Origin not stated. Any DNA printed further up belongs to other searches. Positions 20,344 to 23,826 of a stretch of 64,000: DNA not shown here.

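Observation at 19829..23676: Sensor adenylate cyclase with extracytoplasmic beta-propeller + solute-binding domain, translationally coupled to a Crp-like regulator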

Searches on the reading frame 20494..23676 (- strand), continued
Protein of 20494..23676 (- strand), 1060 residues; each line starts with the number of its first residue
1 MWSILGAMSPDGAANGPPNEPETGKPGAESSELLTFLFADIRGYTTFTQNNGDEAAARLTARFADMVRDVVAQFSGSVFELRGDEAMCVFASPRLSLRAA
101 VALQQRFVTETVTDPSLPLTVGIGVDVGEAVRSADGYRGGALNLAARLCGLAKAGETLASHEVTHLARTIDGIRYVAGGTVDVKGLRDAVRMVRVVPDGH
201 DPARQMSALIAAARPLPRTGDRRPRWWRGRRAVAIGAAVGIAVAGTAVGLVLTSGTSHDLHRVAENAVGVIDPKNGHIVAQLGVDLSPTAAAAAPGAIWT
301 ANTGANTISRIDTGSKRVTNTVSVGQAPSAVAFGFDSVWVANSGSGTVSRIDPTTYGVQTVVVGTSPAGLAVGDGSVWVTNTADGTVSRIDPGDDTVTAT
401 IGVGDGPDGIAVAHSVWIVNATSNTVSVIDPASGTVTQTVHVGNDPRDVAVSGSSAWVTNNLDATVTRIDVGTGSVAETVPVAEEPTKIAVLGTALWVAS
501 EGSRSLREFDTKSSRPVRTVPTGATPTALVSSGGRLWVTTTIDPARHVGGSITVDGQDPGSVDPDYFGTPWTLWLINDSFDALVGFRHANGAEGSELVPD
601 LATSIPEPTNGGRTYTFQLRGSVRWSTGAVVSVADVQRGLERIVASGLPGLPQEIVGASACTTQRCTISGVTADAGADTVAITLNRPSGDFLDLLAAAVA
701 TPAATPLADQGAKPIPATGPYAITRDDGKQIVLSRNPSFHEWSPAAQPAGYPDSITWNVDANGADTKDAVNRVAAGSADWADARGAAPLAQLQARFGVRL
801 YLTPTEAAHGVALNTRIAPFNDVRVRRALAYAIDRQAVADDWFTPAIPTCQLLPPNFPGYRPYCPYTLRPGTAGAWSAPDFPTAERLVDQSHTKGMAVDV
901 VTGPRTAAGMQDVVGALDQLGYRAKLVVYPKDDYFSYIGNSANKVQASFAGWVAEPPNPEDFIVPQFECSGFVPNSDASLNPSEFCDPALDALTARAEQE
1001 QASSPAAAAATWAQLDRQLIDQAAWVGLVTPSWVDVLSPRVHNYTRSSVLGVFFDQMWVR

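Call 16: find_related_loci(query=A1, collection=genome_contigs, flank=6000)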
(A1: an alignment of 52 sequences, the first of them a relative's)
Query A1 (1060 aa) in genome_contigs; peptide patterns used: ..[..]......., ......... (x = any residue, [..] = any of these).
599 stretches matched a pattern (row limit reached: there are more); 549 encode a relative of the query (tblastn E <= 1e-3); the best 80 are kept; 80 distinct loci.
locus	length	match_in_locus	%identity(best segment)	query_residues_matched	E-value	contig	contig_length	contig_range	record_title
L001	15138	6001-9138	61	18-1060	0e+0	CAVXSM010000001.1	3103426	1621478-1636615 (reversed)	MAG: uncultured Actinomycetota bacterium isolate MFD04212.bin.2.9 genome assembly, contig: contig_1387, whole genome sho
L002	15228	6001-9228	53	17-1060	0e+0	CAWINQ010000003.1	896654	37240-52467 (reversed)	MAG: uncultured Actinomycetota bacterium isolate MFD05442.bin.3.622 genome assembly, contig: contig_3329, whole genome s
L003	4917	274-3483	51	6-1060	0e+0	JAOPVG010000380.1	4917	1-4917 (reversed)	MAG: Jatrophihabitans sp. isolate RYN_142 scaffold_6572564, whole genome shotgun sequence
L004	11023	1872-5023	48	17-1060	0e+0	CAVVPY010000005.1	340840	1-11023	MAG: uncultured Actinomycetota bacterium isolate MFD02581.bin.1.237 genome assembly, contig: contig_69450, whole genome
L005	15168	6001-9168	46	5-1060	0e+0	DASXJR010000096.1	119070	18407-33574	MAG TPA_asm: Jatrophihabitans sp. isolate SMAG_U5253 k141_260214, whole genome shotgun sequence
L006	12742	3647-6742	43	22-1060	0e+0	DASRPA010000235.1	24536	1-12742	MAG TPA_asm: Actinomycetota bacterium isolate SMAG_U10282 k141_274053, whole genome shotgun sequence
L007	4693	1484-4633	43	22-1060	0e+0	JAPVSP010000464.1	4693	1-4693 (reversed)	MAG: Chloroflexota bacterium isolate MW2_metabat.28 k97_662733, whole genome shotgun sequence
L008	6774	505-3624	43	31-1060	0e+0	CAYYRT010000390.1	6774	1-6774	MAG TPA_asm: uncultured Acidimicrobiaceae bacterium isolate binchicken_co31_95 genome assembly, contig: k141_4229198, wh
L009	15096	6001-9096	41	33-1060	0e+0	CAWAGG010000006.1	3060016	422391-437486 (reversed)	MAG: uncultured Actinomycetota bacterium isolate MFD04944.bin.2.174 genome assembly, contig: contig_9349, whole genome s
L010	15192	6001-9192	41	15-1060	0e+0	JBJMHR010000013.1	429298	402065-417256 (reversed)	MAG: Actinomycetes bacterium isolate H1_18_all_fractions_metab_conc_10_67_14 k255_3366284, whole genome shotgun sequence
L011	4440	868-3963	42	35-1060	0e+0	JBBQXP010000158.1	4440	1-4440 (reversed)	MAG: Gaiellales bacterium isolate Co_metawrap_2122 Cmw_2122_k141_29711684_length_4440_cov_25.8872, whole genome shotgun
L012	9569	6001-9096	42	35-1060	0e+0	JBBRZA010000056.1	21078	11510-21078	MAG: Gaiellales bacterium isolate metawrap_la5_16 metawrap_la5_16_K_971701_L_21078_cov_21.0398, whole genome shotgun seq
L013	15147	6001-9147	43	33-1060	0e+0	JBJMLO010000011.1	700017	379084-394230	MAG: Actinomycetota bacterium isolate H3_16_all_fractions_metab_155_71_0 k255_3379536, whole genome shotgun sequence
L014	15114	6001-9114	46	22-1057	0e+0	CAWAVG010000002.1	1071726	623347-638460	MAG: uncultured Actinomycetota bacterium isolate MFD01213.bin.1.239 genome assembly, contig: contig_1869, whole genome s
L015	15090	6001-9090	41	36-1060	0e+0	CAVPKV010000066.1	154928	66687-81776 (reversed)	MAG: uncultured Solirubrobacterales bacterium isolate MFD10064.bin.2.86 genome assembly, contig: contig_7964, whole geno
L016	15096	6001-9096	41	28-1060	0e+0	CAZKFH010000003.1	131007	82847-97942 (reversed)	MAG TPA_asm: uncultured Actinomycetes bacterium isolate SRP136066_co1_34 genome assembly, contig: NODE_62_length_131007_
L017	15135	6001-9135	42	31-1060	0e+0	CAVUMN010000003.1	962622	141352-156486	MAG: uncultured Actinomycetes bacterium isolate MFD04212.bin.2.108 genome assembly, contig: contig_1890, whole genome sh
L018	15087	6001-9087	40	26-1060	0e+0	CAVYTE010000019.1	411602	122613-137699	MAG: uncultured Actinomycetes bacterium isolate MFD05454.bin.2.263 genome assembly, contig: contig_60147, whole genome s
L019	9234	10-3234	40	17-1060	0e+0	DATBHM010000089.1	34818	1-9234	MAG TPA_asm: Actinomycetota bacterium isolate SMAG_U3866 k141_631639, whole genome shotgun sequence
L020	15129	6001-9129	40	26-1060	0e+0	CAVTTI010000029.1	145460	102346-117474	MAG: uncultured Actinomycetes bacterium isolate MFD05176.bin.3.630 genome assembly, contig: contig_90010, whole genome s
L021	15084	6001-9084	40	30-1060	0e+0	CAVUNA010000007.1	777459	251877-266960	MAG: uncultured Thermoleophilia bacterium isolate MFD06435.bin.1.100 genome assembly, contig: contig_17500, whole genome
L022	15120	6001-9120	40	31-1060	0e+0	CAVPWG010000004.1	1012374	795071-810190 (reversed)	MAG: uncultured Actinomycetes bacterium isolate MFD00392.bin.1.69 genome assembly, contig: contig_217, whole genome shot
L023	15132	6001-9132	40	26-1060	0e+0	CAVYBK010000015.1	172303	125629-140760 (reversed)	MAG: uncultured Actinomycetes bacterium isolate MFD09018.bin.2.72 genome assembly, contig: contig_4214, whole genome sho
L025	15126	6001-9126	40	12-1060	0e+0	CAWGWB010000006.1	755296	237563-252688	MAG: uncultured Actinomycetota bacterium isolate MFD09206.bin.1.218 genome assembly, contig: contig_6759, whole genome s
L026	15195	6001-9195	38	6-1060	0e+0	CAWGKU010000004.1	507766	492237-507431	MAG: uncultured Actinomycetes bacterium isolate MFD02159.bin.1.20 genome assembly, contig: contig_35159, whole genome sh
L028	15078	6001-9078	38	35-1060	0e+0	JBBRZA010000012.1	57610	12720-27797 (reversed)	MAG: Gaiellales bacterium isolate metawrap_la5_16 metawrap_la5_16_K_84104_L_57610_cov_26.8575, whole genome shotgun sequ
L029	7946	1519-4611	40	27-1060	0e+0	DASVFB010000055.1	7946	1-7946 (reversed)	MAG TPA_asm: Gaiellaceae bacterium isolate SMAG_U2077 k141_19531, whole genome shotgun sequence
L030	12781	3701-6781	40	35-1060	0e+0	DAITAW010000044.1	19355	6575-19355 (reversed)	MAG TPA_asm: Gaiellaceae bacterium isolate CTOTU41511 NODE_2367_length_19355_cov_14.040674, whole genome shotgun sequenc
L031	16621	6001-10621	38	25-1060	0e+0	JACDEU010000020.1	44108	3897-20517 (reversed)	MAG: Actinomycetota bacterium isolate MGR_bin368 SD2903_NODE_64_length_44108_cov_3.994839, whole genome shotgun sequence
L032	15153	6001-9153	38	11-1060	0e+0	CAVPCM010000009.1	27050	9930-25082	MAG: uncultured Actinomycetota bacterium isolate MFD00072.bin.1.11 genome assembly, contig: contig_66373, whole genome s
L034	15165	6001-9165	39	7-1060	0e+0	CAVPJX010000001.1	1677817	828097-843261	MAG: uncultured Actinomycetes bacterium isolate MFD10007.bin.1.62 genome assembly, contig: contig_15745, whole genome sh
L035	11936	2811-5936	39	28-1060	0e+0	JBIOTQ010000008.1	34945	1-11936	MAG: Actinomycetota bacterium isolate MAG156 k127_1125126, whole genome shotgun sequence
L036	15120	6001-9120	39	35-1060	0e+0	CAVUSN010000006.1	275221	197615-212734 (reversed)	MAG: uncultured Actinomycetes bacterium isolate MFD06085.bin.2.163 genome assembly, contig: contig_3010, whole genome sh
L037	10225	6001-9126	39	31-1060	0e+0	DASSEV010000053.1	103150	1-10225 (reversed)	MAG TPA_asm: Gaiellales bacterium isolate SMAG_U987 k141_1065541, whole genome shotgun sequence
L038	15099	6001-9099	39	24-1060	0e+0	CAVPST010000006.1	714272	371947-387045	MAG: uncultured Thermoleophilia bacterium isolate MFD00031.bin.2.92 genome assembly, contig: contig_643, whole genome sh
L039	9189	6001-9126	39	26-1060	0e+0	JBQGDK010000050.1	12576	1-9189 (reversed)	MAG: Actinomycetota bacterium isolate FBaNitSoil1_21 FBaNitSoil1_contig50, whole genome shotgun sequence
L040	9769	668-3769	39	28-1060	0e+0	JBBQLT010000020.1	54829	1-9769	MAG: Gaiellales bacterium isolate Co_metawrap_480 Cmw_480_k141_4630020_length_54829_cov_15.9978, whole genome shotgun se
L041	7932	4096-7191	39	19-1060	0e+0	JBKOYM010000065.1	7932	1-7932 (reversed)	MAG: Actinomycetota bacterium isolate GB_HAYS_MAG_00061 GB_HAYS_000000847132, whole genome shotgun sequence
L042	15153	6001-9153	39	16-1060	0e+0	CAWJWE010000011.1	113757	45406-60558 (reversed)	MAG: uncultured Actinomycetota bacterium isolate MFD09206.bin.2.168 genome assembly, contig: contig_49988, whole genome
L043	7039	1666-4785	39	26-1060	0e+0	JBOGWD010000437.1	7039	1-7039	MAG: Actinomycetota bacterium isolate M3-S_maxbin2.bin.153 k127_4295381, whole genome shotgun sequence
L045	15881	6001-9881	41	21-1060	0e+0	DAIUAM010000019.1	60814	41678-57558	MAG TPA_asm: Actinomycetota bacterium isolate CTOTU41495 NODE_294_length_60814_cov_11.024128, whole genome shotgun seque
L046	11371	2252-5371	38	28-1060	0e+0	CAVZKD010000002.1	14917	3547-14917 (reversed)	MAG: uncultured Actinomycetes bacterium isolate MFD00962.bin.2.293 genome assembly, contig: contig_128125, whole genome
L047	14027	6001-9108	39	23-1060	0e+0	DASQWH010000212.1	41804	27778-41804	MAG TPA_asm: Gaiellaceae bacterium isolate SMAG_U11008 k141_725650, whole genome shotgun sequence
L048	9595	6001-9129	39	28-1060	0e+0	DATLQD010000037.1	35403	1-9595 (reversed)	MAG TPA_asm: Gaiellaceae bacterium isolate SMAG_U13869 k141_1969672, whole genome shotgun sequence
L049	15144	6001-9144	40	22-1060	0e+0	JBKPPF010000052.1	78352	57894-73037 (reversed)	MAG: Actinomycetota bacterium isolate GS_EKS_MAG_00109 GS_EKS_000001746585, whole genome shotgun sequence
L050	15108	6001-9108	39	29-1060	0e+0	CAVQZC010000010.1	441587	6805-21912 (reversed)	MAG: uncultured Actinomycetes bacterium isolate MFD06714.bin.2.153 genome assembly, contig: contig_48147, whole genome s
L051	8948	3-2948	39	82-1060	0e+0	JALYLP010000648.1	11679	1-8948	MAG: Actinomycetota bacterium isolate AFD bin42 SD1484-86_k127_736413, whole genome shotgun sequence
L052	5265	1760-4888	38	31-1060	0e+0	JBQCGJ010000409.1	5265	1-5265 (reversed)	MAG: Gaiellales bacterium isolate bin260 k141_970207, whole genome shotgun sequence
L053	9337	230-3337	39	29-1060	6e-175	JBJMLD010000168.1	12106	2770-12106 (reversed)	MAG: Solirubrobacteraceae bacterium isolate H2_18_all_fractions_metab_conc_62_69_13 k255_4221783, whole genome shotgun s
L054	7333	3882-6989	38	27-1060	4e-175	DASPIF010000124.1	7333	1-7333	MAG TPA_asm: Actinomycetota bacterium isolate SMAG_U11976 k141_447958, whole genome shotgun sequence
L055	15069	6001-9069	39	28-1060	3e-173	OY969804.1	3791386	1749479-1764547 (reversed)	MAG: uncultured Actinomycetes bacterium isolate MFD00731.bin.c.4 genome assembly, chromosome: 1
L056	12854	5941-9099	36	9-1060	3e-173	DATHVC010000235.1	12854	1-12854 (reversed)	MAG TPA_asm: Actinomycetota bacterium isolate SMAG_U16123 k141_158168, whole genome shotgun sequence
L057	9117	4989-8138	38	9-1060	6e-170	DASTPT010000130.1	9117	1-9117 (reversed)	MAG TPA_asm: Actinomycetota bacterium isolate SMAG_U2204 k141_974960, whole genome shotgun sequence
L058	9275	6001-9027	37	31-1060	4e-167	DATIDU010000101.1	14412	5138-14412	MAG TPA_asm: Gaiellales bacterium isolate SMAG_U16351 k141_845754, whole genome shotgun sequence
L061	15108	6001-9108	39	29-1060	0e+0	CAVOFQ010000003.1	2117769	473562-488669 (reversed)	MAG: uncultured Actinomycetes bacterium isolate MFD10113.bin.2.41 genome assembly, contig: contig_5958, whole genome sho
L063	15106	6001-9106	40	29-1060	1e-164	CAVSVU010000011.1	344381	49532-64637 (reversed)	MAG: uncultured Actinomycetes bacterium isolate MFD05841.bin.1.21 genome assembly, contig: contig_27442, whole genome sh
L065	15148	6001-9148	39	14-1060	1e-172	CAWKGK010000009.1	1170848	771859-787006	MAG: uncultured Actinomycetes bacterium isolate MFD09212.bin.1.43 genome assembly, contig: contig_8533, whole genome sho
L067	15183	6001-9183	39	16-1060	0e+0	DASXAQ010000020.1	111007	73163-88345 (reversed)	MAG TPA_asm: Actinomycetota bacterium isolate SMAG_U3770 k141_3876045, whole genome shotgun sequence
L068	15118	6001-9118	39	18-1060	7e-155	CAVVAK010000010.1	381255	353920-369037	MAG: uncultured Actinomycetota bacterium isolate MFD09206.bin.3.266 genome assembly, contig: contig_7088, whole genome s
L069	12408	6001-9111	41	25-1060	0e+0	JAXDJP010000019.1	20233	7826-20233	MAG: Actinomycetota bacterium isolate BP_574 scaffold_2394147, whole genome shotgun sequence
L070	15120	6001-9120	40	29-1060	0e+0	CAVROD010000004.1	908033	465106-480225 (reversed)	MAG: uncultured Actinomycetes bacterium isolate MFD04935.bin.2.28 genome assembly, contig: contig_9547, whole genome sho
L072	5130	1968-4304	48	29-1060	1e-142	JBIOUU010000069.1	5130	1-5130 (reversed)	MAG: Actinomycetota bacterium isolate MAG126 k127_2322438, whole genome shotgun sequence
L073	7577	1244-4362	38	12-1060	9e-140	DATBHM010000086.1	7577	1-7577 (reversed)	MAG TPA_asm: Actinomycetota bacterium isolate SMAG_U3866 k141_441647, whole genome shotgun sequence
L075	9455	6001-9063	39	41-1060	0e+0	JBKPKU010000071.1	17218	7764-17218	MAG: Actinomycetota bacterium isolate GS_HAYS_MAG_00110 GS_HAYS_000000495877, whole genome shotgun sequence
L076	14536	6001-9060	37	35-1060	0e+0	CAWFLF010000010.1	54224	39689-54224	MAG: uncultured Actinomycetes bacterium isolate MFD00392.bin.2.152 genome assembly, contig: contig_44615, whole genome s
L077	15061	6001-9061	38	35-1060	2e-177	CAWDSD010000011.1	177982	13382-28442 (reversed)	MAG: uncultured Actinomycetes bacterium isolate MFD00392.bin.2.333 genome assembly, contig: contig_21459, whole genome s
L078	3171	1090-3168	41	33-727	7e-136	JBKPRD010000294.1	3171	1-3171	MAG: Actinomycetota bacterium isolate GS_EKS_MAG_00058 GS_EKS_000000158455, whole genome shotgun sequence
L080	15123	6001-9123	39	29-1060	0e+0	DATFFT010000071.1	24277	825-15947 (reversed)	MAG TPA_asm: Actinomycetota bacterium isolate SMAG_U8643 k141_910232, whole genome shotgun sequence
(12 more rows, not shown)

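Call 41: predict_structure(alignment_id=A1)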
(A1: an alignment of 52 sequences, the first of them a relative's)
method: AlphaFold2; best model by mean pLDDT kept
length: 1060 residues; sequences in the alignment: 52
mean_pLDDT: 89.2   pTM: 0.75
mean pLDDT of the five models: 89.2, 88.1, 87.1, 86.7, 86.2
residues with pLDDT >= 90: 776; 70-90: 197; 50-70: 18; < 50: 69
segments of 3 or more residues with pLDDT < 50: 1-28, 217-257
pLDDT, mean of each block of 10 residues (from residue 1): 27 37 44 94 86 88 97 95 95 97 98 94 96 82 94 97 92 90 80 94 92 59 41 44 43 48 94 95 93 97 94 95 94 98 94 96 93 98 95 96 95 97 95 97 95 96 95 95 94 95 94 92 95 96 80 93 88 89 91 87 91 94 95 98 91 94 94 96 93 94 96 94 95 93 65 90 83 95 93 93 90 98 98 98 94 88 92 88 98 98 96 98 98 93 97 85 90 91 95 93 90 96 96 93 86 86
secondary structure, 60 per line:
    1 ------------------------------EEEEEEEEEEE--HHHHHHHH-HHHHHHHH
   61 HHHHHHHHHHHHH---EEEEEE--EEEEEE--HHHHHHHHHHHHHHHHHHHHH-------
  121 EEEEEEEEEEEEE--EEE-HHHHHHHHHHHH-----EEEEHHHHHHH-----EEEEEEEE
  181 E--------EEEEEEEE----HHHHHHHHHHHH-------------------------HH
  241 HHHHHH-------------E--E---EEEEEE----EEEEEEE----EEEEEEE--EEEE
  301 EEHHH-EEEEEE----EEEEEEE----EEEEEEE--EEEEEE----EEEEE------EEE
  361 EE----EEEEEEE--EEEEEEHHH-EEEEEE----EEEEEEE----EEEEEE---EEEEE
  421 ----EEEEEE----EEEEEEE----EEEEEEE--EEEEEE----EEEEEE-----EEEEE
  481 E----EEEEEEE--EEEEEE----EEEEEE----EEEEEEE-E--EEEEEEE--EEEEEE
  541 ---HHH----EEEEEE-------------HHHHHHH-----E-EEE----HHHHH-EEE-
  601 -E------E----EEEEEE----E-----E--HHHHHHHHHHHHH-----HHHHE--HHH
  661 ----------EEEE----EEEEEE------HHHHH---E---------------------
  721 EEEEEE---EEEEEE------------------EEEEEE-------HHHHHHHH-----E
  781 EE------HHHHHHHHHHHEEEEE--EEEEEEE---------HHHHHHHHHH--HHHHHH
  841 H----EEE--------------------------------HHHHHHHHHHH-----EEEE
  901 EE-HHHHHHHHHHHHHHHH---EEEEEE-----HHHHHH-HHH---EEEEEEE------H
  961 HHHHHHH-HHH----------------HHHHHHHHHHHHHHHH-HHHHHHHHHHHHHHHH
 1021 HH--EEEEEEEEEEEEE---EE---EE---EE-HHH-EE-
elements in order (helices of 4 or more, strands of 3 or more residues): E31-41 H44-51 H53-73 E77-82 E85-90 H93-113 E121-133 E136-138 H140-151 E157-160 H161-167 E173-181 E190-197 H202-213 H239-246 E267-272 E277-283 E288-294 E297-302 E307-312 E317-323 E328-334 E337-342 E347-351 E358-362 E367-373 E376-381 E386-391 E396-402 E407-412 E416-420 E425-430 E435-441 E446-452 E455-460 E465-470 E476-481 E486-492 E495-500 E505-510 E515-521 E526-532 E535-540 E551-556 H570-576 E584-586 H591-595 E597-599 E614-619 H633-645 H651-654 E671-674 E679-684 H691-695 E721-726 E730-735 E754-759 H767-774 E780-782 H789-799 E800-804 E807-813 H823-832 H835-841 E846-848 H881-891 E897-902 H904-919 E923-928 H934-939 E947-953 H960-967 H988-1003 H1005-1022 E1025-1037
